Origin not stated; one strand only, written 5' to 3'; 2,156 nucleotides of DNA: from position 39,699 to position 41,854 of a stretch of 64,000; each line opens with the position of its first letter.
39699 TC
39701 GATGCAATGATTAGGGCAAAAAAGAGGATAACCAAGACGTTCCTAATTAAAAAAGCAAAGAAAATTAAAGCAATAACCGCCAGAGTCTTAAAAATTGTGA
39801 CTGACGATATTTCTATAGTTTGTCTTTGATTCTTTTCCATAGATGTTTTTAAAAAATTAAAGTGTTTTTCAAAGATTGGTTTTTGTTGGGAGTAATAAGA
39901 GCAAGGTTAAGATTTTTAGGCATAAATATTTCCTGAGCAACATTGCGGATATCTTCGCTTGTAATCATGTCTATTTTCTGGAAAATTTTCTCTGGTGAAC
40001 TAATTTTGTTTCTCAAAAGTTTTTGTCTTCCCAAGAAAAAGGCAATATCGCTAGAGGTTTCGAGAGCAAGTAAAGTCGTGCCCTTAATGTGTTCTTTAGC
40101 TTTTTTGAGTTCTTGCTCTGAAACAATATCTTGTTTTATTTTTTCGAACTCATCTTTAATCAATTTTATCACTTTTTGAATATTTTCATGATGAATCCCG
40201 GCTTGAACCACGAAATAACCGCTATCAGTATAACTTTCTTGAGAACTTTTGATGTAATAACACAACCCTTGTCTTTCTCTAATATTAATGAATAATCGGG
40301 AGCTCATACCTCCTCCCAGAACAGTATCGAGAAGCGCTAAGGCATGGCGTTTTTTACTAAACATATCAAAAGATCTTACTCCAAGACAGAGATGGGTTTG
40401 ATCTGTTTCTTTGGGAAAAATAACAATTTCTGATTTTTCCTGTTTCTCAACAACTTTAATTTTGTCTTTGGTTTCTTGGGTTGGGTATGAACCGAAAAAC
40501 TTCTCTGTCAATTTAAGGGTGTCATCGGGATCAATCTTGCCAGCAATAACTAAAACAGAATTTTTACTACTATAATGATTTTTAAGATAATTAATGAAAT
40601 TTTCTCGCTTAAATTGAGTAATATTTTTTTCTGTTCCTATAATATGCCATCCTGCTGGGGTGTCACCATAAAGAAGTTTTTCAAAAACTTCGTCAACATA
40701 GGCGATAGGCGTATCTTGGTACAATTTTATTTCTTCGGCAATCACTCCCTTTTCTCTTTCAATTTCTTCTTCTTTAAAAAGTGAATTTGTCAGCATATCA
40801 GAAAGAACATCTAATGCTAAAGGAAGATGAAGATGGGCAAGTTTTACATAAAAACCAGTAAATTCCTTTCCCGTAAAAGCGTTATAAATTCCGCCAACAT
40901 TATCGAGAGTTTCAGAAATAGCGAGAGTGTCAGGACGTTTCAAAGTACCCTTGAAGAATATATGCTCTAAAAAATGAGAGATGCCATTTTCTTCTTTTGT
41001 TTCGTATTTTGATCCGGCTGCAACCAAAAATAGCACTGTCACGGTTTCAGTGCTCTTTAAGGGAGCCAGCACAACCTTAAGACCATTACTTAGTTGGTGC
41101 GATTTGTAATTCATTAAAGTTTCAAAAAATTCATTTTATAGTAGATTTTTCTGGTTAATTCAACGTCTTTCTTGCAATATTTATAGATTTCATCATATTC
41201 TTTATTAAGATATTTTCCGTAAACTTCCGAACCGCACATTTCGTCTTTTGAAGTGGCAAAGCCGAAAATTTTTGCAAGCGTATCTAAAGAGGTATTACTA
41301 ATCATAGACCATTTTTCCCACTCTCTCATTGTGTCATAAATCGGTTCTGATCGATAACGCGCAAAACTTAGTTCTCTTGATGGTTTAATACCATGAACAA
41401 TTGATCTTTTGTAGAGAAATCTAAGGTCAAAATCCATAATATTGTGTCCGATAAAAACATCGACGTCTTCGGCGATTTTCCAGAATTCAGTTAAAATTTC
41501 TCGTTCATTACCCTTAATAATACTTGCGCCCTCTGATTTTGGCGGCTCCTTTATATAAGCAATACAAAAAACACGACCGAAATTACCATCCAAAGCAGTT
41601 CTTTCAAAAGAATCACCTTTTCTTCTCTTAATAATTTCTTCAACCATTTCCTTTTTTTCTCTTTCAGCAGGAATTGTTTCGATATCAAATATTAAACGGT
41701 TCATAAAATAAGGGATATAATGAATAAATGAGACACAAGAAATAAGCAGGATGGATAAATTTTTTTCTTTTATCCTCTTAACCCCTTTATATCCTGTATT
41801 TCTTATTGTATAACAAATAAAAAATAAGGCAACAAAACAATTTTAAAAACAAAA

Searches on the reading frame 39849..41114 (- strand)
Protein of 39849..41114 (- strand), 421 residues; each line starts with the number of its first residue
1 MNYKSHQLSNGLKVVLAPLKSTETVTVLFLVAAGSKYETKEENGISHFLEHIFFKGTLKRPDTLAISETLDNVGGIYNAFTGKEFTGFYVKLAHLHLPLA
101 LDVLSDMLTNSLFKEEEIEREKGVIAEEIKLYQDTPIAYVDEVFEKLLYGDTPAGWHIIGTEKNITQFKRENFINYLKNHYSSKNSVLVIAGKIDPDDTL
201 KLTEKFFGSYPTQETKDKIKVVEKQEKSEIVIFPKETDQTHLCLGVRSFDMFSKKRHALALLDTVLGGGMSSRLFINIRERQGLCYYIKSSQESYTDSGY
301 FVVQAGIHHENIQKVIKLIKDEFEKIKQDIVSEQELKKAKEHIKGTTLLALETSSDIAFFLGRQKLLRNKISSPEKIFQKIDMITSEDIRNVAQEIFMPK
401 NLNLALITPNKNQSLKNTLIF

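Call 43: search_protein_families(library=pfam, proteins=[window:39849-41114:-], max_evalue=0.00001)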
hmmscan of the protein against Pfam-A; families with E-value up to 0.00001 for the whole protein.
window:39849-41114:- (421 aa): 2 families
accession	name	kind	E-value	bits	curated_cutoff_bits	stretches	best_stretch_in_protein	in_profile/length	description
PF05193.26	Peptidase_M16_C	-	1.3e-43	149.4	23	1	168-341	2-179/181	Peptidase M16 inactive domain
PF00675.25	Peptidase_M16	-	1.7e-37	129.1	22.3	1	14-161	2-148/149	Insulinase (Peptidase family M16)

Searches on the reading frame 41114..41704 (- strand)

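Call 68: search_protein_families(library=pfam, proteins=[window:41114-41704:-], max_evalue=0.0001)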
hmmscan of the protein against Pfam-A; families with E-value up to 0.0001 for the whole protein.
window:41114-41704:- (196 aa): 4 families
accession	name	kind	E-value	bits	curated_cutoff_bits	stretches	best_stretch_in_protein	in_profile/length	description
PF10108.15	DNA_pol_B_exo2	-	1.1e-13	51.8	24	1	64-194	34-176/213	Predicted 3'-5' exonuclease related to the exonuclease domain of PolB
PF13482.12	RNase_H_2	-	6.5e-09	36.4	22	1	34-191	6-164/165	RNase_H superfamily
PF03104.25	DNA_pol_B_exo1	-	9.2e-07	28.9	23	1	49-102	114-180/242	DNA polymerase family B, exonuclease domain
PF01612.26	DNA_pol_A_exo1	-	4.1e-05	23.9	23.6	1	71-192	65-169/173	3'-5' exonuclease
